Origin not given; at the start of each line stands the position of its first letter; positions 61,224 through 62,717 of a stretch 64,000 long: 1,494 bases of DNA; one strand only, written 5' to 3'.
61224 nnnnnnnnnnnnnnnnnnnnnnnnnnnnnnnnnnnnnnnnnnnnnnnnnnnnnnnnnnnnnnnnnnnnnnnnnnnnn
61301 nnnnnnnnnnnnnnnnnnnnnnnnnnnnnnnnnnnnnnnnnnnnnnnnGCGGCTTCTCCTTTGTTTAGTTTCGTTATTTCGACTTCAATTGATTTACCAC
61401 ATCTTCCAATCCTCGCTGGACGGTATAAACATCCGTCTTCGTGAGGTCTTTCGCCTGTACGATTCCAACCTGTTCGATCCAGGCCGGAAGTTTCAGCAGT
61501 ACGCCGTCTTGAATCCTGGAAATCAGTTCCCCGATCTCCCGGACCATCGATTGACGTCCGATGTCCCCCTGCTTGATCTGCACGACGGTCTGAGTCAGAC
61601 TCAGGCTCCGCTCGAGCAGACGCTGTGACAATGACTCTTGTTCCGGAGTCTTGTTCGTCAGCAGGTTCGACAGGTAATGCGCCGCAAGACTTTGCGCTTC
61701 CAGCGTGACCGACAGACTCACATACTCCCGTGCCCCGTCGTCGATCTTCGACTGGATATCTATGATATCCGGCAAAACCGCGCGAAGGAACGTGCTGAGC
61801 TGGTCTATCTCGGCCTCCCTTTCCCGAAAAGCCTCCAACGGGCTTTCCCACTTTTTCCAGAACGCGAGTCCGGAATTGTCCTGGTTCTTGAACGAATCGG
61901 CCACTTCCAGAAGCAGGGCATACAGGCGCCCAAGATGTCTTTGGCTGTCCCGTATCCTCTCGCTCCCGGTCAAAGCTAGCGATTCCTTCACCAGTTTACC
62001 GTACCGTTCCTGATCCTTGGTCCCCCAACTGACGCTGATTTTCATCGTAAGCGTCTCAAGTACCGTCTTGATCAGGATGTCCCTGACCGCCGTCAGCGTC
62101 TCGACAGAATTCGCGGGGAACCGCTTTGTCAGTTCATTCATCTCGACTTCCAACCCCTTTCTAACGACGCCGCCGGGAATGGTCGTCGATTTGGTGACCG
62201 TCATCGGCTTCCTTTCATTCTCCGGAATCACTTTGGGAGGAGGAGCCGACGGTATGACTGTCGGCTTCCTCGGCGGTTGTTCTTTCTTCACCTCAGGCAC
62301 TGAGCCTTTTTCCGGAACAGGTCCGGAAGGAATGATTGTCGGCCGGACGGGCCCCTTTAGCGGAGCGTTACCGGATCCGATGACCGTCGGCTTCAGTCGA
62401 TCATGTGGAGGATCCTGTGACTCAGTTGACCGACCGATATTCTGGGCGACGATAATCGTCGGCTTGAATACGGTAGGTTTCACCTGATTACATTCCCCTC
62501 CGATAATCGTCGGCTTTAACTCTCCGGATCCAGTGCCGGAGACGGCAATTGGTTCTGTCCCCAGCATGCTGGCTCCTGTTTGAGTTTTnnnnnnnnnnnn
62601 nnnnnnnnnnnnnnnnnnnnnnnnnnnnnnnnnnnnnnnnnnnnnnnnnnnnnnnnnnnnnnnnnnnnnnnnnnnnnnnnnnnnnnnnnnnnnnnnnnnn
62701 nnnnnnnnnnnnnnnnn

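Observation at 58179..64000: Ter-like stress module combining TerD, a TerF-type vWA, a KPT-repeat helical protein and a RavA-like AAA+/vWA pair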

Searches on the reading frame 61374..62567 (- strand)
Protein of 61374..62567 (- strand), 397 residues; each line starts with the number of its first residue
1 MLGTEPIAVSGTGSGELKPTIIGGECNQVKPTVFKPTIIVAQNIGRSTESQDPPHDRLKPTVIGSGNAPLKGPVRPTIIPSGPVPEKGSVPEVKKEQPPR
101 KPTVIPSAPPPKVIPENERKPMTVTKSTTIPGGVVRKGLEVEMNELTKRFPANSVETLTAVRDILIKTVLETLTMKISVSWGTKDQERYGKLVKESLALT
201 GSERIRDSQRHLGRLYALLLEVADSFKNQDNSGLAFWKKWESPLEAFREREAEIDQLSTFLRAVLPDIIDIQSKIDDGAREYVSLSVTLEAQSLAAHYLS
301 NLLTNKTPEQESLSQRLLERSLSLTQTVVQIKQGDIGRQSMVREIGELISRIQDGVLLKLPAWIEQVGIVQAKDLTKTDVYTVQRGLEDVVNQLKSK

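Call 3: search_protein_families(library=pfam, proteins=[window:61374-62567:-], max_evalue=0.1)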
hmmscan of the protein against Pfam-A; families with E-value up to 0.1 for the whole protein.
window:61374-62567:- (397 aa): 0 families

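Call 4: search_protein_families(library=ncbifam, proteins=[window:61374-62567:-], max_evalue=0.1)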
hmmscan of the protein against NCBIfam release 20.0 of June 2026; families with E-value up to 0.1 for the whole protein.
window:61374-62567:- (397 aa): 0 families

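Call 5: search_protein_families(library=padloc, proteins=[window:61374-62567:-], max_evalue=0.1)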
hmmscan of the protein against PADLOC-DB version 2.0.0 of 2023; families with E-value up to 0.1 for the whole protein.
window:61374-62567:- (397 aa): 0 families

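Call 6: search_protein_families(library=phrogs, proteins=[window:61374-62567:-], max_evalue=0.01)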
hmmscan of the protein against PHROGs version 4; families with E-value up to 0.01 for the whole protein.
window:61374-62567:- (397 aa): 0 families

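Call 14: search_solved_structures(query=window:61374-62567:-, max_evalue=1)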
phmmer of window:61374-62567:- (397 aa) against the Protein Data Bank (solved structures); distinct sequences matched with E-value up to 1: 1.
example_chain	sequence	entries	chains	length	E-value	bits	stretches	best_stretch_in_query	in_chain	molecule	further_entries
4opw_A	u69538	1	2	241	0.94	12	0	49-92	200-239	Uncharacterized protein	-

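Call 15: find_homologous_proteins(query=window:61374-62567:-, max_evalue=0.001)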
Query window:61374-62567:- (397 aa): 12 proteins with E <= 0.001 among 8000 candidates.
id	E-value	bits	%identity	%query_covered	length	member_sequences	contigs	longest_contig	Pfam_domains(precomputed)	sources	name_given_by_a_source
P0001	1.2e-239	813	95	100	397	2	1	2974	-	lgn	-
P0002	4.8e-86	308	47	91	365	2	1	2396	-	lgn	-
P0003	3.3e-67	246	39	98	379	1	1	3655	-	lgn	-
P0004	1.8e-65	240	40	93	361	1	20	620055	-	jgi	jgi:hypothetical protein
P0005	9.6e-57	211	37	99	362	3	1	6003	-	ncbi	-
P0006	2.2e-56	210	36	97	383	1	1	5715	-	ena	-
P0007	4.0e-51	193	36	86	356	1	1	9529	-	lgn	-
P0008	2.8e-50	190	37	88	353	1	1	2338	-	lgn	-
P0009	2.3e-41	161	32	97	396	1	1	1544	-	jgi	jgi:hypothetical protein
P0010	3.2e-18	84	29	69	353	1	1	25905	-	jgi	jgi:hypothetical protein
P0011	9.7e-11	60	26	95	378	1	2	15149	-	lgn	-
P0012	5.2e-7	47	26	91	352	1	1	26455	-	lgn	-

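Call 16: find_encoding_contigs(protein=P0004, flank=10000, max_places=3)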
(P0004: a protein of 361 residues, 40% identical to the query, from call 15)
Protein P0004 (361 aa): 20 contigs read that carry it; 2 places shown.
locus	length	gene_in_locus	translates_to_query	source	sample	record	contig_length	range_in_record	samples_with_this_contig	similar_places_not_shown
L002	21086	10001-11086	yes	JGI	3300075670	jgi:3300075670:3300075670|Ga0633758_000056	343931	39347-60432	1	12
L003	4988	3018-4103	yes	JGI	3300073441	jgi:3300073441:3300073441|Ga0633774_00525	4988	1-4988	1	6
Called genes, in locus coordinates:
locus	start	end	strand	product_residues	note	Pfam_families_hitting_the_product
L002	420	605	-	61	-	-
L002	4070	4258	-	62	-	-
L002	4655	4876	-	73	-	PF15610:PRTase_3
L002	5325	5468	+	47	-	-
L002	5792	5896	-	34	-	-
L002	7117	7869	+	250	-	PF03741:TerC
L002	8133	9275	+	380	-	-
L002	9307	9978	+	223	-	PF02342:TerD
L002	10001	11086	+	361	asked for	-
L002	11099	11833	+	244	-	PF10138:vWA-TerF-like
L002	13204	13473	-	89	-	PF26593:TraC-like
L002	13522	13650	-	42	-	-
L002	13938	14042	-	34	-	-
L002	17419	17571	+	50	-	-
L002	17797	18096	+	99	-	PF00317:Ribonuc_red_lgN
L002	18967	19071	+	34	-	-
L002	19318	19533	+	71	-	PF02867:Ribonuc_red_lgC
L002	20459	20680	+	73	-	PF00268:Ribonuc_red_sm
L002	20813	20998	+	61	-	PF00268:Ribonuc_red_sm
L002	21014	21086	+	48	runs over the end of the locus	-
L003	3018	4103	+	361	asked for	-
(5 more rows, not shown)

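Call 17: find_encoding_contigs(protein=P0010, flank=10000, max_places=3)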
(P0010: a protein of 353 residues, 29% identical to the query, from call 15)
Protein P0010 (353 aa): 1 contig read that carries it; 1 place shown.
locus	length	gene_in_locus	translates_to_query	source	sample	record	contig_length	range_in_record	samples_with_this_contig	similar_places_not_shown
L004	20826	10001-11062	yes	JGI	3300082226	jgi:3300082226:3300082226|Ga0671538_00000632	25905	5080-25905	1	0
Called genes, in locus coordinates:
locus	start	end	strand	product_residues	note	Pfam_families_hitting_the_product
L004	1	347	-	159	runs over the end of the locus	-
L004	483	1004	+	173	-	-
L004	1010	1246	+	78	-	-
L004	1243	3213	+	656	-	PF02518:HATPase_c, PF00204:DNA_gyraseB, PF01751:Toprim, PF00986:DNA_gyraseB_C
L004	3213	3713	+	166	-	-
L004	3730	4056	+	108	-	PF07866:DUF1653 (weak)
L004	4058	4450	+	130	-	-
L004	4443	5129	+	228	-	-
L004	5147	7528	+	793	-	PF00521:DNA_topoisoIV, PF03989:DNA_gyraseA_C (weak)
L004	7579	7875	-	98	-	-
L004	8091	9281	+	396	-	-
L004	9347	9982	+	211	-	PF02342:TerD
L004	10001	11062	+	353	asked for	-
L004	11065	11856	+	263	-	PF10138:vWA-TerF-like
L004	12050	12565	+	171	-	PF06941:NT5C (weak)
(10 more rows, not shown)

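Call 18: find_encoding_contigs(protein=P0012, flank=10000, max_places=3)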
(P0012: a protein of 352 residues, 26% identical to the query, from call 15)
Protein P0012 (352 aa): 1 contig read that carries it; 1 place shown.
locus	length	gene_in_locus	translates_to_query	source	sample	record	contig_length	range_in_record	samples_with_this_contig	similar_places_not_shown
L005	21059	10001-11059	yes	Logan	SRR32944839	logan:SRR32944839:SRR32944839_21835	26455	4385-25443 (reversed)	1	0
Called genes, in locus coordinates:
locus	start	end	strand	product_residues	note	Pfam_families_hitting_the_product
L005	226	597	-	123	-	-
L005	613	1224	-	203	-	-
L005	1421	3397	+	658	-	PF02518:HATPase_c, PF00204:DNA_gyraseB, PF01751:Toprim, PF00986:DNA_gyraseB_C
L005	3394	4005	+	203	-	-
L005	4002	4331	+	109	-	PF07866:DUF1653 (weak)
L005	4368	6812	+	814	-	PF00521:DNA_topoisoIV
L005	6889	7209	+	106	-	-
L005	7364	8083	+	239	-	PF03741:TerC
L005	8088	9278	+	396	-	-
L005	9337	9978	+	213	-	PF02342:TerD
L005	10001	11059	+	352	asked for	-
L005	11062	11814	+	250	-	PF10138:vWA-TerF-like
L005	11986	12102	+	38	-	-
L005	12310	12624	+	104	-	PF13560:HTH_31 (weak), PF01381:HTH_3 (weak)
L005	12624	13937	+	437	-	PF13657:Couple_hipA, PF07804:HipA_C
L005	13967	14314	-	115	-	-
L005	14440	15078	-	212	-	-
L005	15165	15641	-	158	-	-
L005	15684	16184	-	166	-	-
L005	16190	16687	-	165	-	-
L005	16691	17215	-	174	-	PF03235:GmrSD_N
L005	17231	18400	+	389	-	-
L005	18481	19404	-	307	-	-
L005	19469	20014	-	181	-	-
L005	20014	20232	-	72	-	-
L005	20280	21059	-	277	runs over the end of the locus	-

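Call 23: search_protein_families(library=pfam, proteins=[P0004, P0010], max_evalue=1)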
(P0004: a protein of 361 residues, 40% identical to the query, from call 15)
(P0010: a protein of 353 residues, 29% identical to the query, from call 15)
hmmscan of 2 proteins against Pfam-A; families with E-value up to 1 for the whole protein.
P0004 (361 aa): 1 family
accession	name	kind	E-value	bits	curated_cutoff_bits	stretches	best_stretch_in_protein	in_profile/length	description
PF05816.16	TelA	-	0.022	14.3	30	1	148-229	17-107/332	Toxic anion resistance protein (TelA)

P0010 (353 aa): 0 families

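Call 29: find_related_loci(query=A2, collection=genome_contigs, flank=10000)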
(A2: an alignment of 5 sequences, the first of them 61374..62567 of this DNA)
Query A2 (397 aa) in genome_contigs; peptide patterns used: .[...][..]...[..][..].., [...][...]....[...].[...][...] (x = any residue, [..] = any of these).
75 stretches matched a pattern; 5 encode a relative of the query (tblastn E <= 1e-3); 5 distinct loci.
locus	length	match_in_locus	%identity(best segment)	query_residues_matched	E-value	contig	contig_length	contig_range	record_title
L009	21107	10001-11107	36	7-395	5e-63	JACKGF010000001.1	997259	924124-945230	MAG: Candidatus Nomurabacteria bacterium isolate HK-STAS-PATE-27 HK-STAS-PATE-27_1, whole genome shotgun sequence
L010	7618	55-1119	36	47-397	8e-58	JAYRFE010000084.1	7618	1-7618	MAG: Candidatus Moraniibacteriota bacterium isolate SH_SHASGE3bin.24 k141_1530871, whole genome shotgun sequence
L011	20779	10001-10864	38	101-395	9e-55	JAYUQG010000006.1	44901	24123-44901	MAG: bacterium isolate GL114_DN_metabat_102 GL114_DN_metabat_102_5, whole genome shotgun sequence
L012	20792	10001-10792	37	133-395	5e-50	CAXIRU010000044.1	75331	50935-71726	MAG: Acidovorax facilis isolate cycles.exp.s106 genome assembly, contig: k99_5798, whole genome shotgun sequence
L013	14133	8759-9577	35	97-382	1e-46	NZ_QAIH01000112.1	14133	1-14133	Acidovorax sp. HMWF029 NODE_121_length_14035_cov_12.679872, whole genome shotgun sequence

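Call 30: predict_structure(alignment_id=A1)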
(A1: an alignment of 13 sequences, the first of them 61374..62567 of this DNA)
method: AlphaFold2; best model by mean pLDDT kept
length: 397 residues; sequences in the alignment: 13
mean_pLDDT: 72.4   pTM: 0.58
mean pLDDT of the five models: 72.4, 70.7, 69.7, 69.1, 68.7
residues with pLDDT >= 90: 204; 70-90: 40; 50-70: 13; < 50: 140
segments of 3 or more residues with pLDDT < 50: 1-52, 54-135, 233-235
pLDDT, mean of each block of 10 residues (from residue 1): 35 34 31 33 32 36 34 37 35 38 42 42 38 58 93 96 91 92 97 94 95 96 81 50 86 96 97 94 97 97 92 97 97 92 95 95 92 83 93 86
secondary structure, 60 per line:
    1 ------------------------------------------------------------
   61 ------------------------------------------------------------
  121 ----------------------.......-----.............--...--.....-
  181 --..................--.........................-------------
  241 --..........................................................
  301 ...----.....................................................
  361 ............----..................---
elements in order: H143-149 H155-167 H175-179 H183-200 H203-227 H243-303 H308-372 H377-394

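Call 39: fold_search(model_id=the predicted structure, library=viral)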
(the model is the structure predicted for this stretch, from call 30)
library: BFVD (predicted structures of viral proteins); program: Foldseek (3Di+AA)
matches with E <= 10: 414; with E <= 0.001: 2
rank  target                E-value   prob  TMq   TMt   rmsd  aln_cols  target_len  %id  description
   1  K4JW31                6.1e-06  1.00  0.33  0.39  29.4       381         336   13  Uncharacterized protein [Caulobacter phage CcrColossus]
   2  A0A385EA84            4.8e-04  1.00  0.35  0.62   6.6       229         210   12  Uncharacterized protein [Caulobacter phage CcrPW]
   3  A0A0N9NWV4            2.4e-03  0.99  0.23  0.10  60.3       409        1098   14  (no name in the UniProt tables at hand)
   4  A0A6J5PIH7            2.7e-03  0.89  0.16  0.16  64.8       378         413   15  Uncharacterized protein [uncultured Caudovirales phage]
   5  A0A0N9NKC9            3.8e-03  0.82  0.17  0.07  52.8       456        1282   16  (no name in the UniProt tables at hand)
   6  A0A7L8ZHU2            5.8e-03  1.00  0.38  0.41  17.3       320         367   14  Toxic anion resistance protein [Escherichia phage VEcB]
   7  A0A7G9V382            6.7e-03  1.00  0.33  0.36  18.3       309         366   12  Tellurite resistance protein [Pseudomonas phage phiPsa397]
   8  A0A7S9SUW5            9.4e-03  1.00  0.37  0.40  15.6       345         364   15  (no name in the UniProt tables at hand)
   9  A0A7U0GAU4            9.8e-03  1.00  0.37  0.40  12.1       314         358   10  (no name in the UniProt tables at hand)
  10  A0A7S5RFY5            9.8e-03  0.77  0.16  0.13  31.1       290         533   13  (no name in the UniProt tables at hand)
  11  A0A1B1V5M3            1.0e-02  0.80  0.17  0.14  38.5       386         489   12  Uncharacterized protein (Fragment) [Malacosoma sp. alphabaculovirus]
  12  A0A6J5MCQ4            1.7e-02  0.28  0.10  0.06  34.7       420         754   13  Uncharacterized protein [uncultured Caudovirales phage]
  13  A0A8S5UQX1            2.0e-02  0.38  0.12  0.07  44.1       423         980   12  Secretion activator protein, putative, Secretion activator, Porphyromonas gingivalis.3A [Podoviridae sp. ctQyH19]
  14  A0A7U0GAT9            2.1e-02  0.98  0.31  0.40  15.2       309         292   10  (no name in the UniProt tables at hand)
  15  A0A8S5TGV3            2.4e-02  0.69  0.19  0.10  40.5       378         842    8  Uncharacterized protein [Myoviridae sp. ctIty1]
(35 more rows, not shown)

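Call 49: search_protein_families(library=pfam, proteins=[L009:6672-7721:+], max_evalue=0.01)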
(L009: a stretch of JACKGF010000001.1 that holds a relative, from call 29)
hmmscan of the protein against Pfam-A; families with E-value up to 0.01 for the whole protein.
L009:6672-7721:+ (349 aa): 2 families
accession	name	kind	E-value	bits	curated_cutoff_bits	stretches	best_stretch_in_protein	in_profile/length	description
PF04332.21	DUF475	-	2.1e-105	353.2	27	1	46-334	1-292/293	Protein of unknown function (DUF475)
PF03741.22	TerC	-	1.5e-16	61.1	27.8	1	37-302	3-176/178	Integral membrane protein TerC family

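Call 73: search_protein_representatives(alignment_id=A1)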
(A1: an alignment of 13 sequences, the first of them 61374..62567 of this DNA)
Query: 13 sequences, 378 profile positions. Proteins with E-value up to 0.001 (for the whole library): 385; up to 1e-10: 306; up to 1e-30: 216. The best 150 are listed.
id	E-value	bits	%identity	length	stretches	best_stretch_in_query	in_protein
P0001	4.1e-148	510.1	-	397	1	1-378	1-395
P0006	3.5e-142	490.6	-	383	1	1-378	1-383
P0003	2.0e-136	471.7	-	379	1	1-378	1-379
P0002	3.5e-134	464.3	-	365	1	30-377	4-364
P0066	2.7e-124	431.8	-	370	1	1-378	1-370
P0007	1.1e-123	429.8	-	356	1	1-378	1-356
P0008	1.4e-114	399.8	-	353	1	1-378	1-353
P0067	4.3e-113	394.9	-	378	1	1-377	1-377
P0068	3.7e-110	385.2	-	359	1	13-378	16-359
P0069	3.6e-109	382.0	-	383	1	1-375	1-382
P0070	1.1e-107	377.1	-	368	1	10-378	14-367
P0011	1.2e-106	373.7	-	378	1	16-378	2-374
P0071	5.9e-106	371.4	-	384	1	1-378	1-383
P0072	6.9e-106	371.2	-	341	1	45-378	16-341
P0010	1.3e-104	367.0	-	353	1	16-378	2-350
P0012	1.0e-94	334.4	-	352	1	16-377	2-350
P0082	9.6e-84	298.3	-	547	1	6-377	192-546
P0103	1.5e-72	261.5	-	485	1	124-378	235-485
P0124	2.7e-61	224.4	-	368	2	105-378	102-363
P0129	2.7e-59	217.8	-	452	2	17-377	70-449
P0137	4.4e-57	210.6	-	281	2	166-377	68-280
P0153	1.1e-50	189.5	-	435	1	1-353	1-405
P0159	2.6e-49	185.0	-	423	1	15-377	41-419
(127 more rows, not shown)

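Call 87: search_protein_families(library=pfam, alignment_id=A7, max_evalue=0.01)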
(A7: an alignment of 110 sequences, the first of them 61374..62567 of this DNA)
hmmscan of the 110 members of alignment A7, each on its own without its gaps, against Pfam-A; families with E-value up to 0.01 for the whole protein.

A. member 1, window:61374-62567:- (397 aa): 0 families

B. families by the number of members that match (of 110 scanned): 15 families
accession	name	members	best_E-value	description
PF05816.16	TelA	26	1.3e-08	Toxic anion resistance protein (TelA)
PF04332.21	DUF475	1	2.5e-33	Protein of unknown function (DUF475)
PF03741.22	TerC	1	1.4e-06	Integral membrane protein TerC family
PF02342.23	TerD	1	4.8e-06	TerD domain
PF05218.19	DUF713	1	0.00042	Protein of unknown function (DUF713)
PF12347.13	HJURP_C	1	0.0016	Holliday junction regulator protein family C-terminal repeat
PF14362.11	DUF4407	1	0.0043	Domain of unknown function (DUF4407)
PF23342.1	WDR90_beta-prop_4th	1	0.0044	WDR90, 4th beta-propeller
PF21408.2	MTR4-like_stalk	1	0.0058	Exosome RNA helicase MTR4-like, stalk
PF07729.17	FCD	1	0.0066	FCD domain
PF06160.17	EzrA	1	0.0071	Septation ring formation regulator, EzrA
PF25762.1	HAUS1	1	0.0077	HAUS augmin-like complex subunit 1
PF06103.16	DUF948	1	0.0083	Bacterial protein of unknown function (DUF948)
PF04102.17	SlyX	1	0.0086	SlyX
PF02601.20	Exonuc_VII_L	1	0.0099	Exonuclease VII, large subunit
